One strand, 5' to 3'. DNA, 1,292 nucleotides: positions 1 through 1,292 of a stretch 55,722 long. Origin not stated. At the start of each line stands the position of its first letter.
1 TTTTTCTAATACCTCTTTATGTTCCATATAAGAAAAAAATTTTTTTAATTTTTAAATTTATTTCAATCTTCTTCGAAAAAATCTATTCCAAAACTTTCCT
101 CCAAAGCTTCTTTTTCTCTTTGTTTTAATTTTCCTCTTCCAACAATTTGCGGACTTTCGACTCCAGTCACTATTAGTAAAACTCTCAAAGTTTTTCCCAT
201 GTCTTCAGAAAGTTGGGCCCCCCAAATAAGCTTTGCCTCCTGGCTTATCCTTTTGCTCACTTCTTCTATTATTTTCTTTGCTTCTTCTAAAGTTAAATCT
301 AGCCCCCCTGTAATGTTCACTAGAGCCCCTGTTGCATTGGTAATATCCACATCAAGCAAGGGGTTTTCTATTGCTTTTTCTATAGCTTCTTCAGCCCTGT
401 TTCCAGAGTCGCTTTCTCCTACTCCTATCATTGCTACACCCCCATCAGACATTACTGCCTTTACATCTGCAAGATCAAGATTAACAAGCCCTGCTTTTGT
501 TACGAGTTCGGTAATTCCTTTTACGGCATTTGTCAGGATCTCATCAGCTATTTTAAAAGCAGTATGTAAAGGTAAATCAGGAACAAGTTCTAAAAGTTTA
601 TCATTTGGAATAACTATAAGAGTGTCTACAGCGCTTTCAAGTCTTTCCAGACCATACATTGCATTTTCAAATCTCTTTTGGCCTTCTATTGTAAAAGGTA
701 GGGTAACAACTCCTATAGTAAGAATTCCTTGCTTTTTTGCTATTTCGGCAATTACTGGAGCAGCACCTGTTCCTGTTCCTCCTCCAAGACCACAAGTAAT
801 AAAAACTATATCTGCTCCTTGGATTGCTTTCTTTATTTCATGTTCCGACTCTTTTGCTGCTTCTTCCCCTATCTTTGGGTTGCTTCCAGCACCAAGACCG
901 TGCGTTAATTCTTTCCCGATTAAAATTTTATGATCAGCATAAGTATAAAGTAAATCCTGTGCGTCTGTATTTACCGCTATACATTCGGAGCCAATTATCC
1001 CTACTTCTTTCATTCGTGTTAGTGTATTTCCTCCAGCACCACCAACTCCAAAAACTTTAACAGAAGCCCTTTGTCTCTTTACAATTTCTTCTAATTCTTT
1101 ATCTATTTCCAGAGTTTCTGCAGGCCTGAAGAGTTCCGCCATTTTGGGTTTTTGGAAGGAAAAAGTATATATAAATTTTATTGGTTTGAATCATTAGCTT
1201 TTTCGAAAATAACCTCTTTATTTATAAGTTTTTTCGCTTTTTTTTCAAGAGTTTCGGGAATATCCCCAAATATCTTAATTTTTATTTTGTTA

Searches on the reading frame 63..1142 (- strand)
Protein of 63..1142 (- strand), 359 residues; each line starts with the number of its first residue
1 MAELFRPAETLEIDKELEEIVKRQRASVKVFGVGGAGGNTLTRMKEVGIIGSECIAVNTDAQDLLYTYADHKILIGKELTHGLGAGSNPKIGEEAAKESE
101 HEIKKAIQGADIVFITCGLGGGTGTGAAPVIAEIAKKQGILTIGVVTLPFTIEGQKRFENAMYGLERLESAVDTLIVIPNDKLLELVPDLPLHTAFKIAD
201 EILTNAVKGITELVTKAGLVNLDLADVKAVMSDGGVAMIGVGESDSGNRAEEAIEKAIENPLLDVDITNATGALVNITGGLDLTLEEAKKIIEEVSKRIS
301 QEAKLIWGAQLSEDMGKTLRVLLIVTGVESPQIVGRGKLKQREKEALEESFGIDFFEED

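Call 69: find_encoding_contigs(protein=window:63-1142:-, flank=10000, max_places=1)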
Protein window:63-1142:- (359 aa): no gene with exactly this product is on record in the collection.
